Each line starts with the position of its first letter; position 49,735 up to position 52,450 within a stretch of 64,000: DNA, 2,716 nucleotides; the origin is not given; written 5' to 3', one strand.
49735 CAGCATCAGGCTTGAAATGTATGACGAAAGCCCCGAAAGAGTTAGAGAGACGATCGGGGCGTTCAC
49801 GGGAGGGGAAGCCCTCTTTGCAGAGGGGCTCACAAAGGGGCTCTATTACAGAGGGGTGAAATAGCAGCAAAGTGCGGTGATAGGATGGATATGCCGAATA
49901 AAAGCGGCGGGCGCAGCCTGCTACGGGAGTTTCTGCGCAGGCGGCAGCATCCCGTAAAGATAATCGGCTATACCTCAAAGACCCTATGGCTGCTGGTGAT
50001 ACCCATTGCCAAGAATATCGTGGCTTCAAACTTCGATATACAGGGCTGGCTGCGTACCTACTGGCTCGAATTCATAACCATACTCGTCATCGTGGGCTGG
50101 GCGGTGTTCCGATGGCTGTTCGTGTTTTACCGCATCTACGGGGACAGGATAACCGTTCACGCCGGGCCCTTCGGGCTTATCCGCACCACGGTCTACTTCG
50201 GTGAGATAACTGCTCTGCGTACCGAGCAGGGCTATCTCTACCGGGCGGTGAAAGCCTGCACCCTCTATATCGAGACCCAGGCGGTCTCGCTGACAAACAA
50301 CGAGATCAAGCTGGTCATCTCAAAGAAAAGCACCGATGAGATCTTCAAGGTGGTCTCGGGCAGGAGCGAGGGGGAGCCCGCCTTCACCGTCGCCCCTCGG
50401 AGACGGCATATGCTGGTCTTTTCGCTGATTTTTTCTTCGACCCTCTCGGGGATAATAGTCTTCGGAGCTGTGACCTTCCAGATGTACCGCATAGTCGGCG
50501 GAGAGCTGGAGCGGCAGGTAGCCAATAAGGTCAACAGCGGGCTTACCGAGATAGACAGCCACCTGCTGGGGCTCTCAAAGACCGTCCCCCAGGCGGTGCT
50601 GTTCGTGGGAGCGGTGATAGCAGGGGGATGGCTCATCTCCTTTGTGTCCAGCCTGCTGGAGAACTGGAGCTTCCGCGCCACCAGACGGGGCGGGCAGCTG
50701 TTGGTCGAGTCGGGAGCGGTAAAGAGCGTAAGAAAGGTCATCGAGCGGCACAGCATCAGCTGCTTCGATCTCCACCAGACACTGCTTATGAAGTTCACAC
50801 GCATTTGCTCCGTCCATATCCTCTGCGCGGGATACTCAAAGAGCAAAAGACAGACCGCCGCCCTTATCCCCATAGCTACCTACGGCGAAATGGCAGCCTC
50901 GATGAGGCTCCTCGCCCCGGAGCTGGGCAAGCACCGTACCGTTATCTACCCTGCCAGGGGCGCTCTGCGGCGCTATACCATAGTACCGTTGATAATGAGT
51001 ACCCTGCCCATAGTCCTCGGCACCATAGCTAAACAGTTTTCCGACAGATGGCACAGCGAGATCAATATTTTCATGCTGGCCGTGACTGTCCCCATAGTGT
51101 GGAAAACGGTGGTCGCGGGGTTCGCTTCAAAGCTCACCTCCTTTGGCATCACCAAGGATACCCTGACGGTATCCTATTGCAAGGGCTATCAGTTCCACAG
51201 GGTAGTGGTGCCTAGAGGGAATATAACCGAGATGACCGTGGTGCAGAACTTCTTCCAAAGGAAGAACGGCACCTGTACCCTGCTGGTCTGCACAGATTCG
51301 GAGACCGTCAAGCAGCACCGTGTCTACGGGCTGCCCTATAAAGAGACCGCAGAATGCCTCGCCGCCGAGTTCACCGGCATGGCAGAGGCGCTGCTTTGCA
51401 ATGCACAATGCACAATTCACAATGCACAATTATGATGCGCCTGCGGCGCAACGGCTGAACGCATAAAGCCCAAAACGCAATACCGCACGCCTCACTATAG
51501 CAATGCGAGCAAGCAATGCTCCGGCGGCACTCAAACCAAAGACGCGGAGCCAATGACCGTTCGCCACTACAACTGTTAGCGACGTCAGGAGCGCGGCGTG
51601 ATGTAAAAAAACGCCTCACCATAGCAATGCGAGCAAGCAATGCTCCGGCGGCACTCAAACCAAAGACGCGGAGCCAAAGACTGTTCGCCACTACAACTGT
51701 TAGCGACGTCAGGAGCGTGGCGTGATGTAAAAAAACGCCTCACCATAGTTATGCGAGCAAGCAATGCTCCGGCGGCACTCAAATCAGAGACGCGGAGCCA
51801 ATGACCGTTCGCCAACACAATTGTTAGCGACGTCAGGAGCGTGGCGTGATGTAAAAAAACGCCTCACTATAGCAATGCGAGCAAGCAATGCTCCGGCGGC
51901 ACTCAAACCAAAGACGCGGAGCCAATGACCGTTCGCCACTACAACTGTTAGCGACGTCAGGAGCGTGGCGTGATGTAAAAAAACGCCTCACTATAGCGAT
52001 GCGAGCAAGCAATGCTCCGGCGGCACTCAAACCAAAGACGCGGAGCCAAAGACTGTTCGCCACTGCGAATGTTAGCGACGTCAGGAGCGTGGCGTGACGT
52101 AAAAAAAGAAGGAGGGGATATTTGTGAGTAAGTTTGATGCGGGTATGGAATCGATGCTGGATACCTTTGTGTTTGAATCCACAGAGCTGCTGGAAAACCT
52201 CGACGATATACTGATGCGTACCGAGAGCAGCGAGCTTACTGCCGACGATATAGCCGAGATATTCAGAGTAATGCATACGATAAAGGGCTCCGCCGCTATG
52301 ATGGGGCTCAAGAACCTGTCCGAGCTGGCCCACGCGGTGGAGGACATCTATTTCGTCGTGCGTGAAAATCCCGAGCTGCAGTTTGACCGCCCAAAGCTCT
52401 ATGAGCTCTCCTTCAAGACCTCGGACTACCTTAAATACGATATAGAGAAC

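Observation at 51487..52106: Five in-phase 124-bp tandem repeats abutting the cheA ribosome-binding site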

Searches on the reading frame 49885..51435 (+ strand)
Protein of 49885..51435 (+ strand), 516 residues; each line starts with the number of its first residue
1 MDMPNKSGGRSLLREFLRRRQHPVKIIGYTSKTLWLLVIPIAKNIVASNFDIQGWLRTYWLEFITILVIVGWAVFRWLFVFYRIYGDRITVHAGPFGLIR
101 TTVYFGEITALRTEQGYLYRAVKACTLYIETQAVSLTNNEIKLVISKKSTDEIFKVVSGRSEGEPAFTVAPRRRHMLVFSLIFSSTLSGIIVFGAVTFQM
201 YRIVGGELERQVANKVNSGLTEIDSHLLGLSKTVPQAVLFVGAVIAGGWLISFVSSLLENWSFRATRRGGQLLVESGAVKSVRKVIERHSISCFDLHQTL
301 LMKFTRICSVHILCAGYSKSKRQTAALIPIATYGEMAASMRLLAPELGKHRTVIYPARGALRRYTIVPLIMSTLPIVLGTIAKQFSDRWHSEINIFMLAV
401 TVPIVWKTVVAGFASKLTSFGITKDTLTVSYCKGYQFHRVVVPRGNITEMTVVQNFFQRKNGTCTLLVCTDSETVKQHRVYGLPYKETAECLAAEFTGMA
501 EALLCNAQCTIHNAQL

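Call 12: search_protein_families(library=pfam, proteins=[window:49885-51435:+])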
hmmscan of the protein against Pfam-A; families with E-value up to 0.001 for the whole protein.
window:49885-51435:+ (516 aa): 1 family
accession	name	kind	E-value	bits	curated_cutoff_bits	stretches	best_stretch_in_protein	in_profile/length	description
PF03703.20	bPH_2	-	4.3e-21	75.4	22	3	77-135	1-59/78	Bacterial PH domain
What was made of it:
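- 49885..51435 (+): Upstream gene: bacterial PH-domain (bPH_2, YdbT-like) protein. Pfam PF03703, E 4e-21 (call 12).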

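Call 14: find_encoding_contigs(protein=window:49885-51435:+, flank=4000, max_places=10)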
Protein window:49885-51435:+ (516 aa): no gene with exactly this product is on record in the collection.
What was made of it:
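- Tried and rejected: Look-up of the window's bPH protein by exact sequence: not on record (call 14).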

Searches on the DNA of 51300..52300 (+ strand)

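Call 5: search_rna_families(source=window, start=51300, end=52300, threshold=evalue, max_evalue=10)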
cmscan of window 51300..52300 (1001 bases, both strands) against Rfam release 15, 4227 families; matches with E-value up to 10: 1.
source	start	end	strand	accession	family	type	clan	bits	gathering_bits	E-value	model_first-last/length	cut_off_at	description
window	51479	51566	+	RF03073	RT-19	Gene; sRNA;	-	19.6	78.3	0.32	1-99/99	no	RT-19 RNA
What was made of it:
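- On Any Rfam 15 RNA family: The only sub-threshold match is RT-19, 19.6 bits against a gathering score of 78.3, E 0.32, on one unit only (call 5).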

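Call 52: search_dna_similar(query=window:51436-52123:+, collection=plasmids, mode=distant, max_evalue=0.01, max_rows=10)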
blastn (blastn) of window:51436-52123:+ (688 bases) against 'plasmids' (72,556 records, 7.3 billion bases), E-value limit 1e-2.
No match.

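Call 53: search_dna_similar(query=window:51436-52123:+, collection=phages, mode=distant, max_evalue=0.01, max_rows=10)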
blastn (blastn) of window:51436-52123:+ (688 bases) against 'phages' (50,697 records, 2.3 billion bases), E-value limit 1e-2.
No match.
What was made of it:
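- blastn against plasmids and phages found nothing (calls 52, 53);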
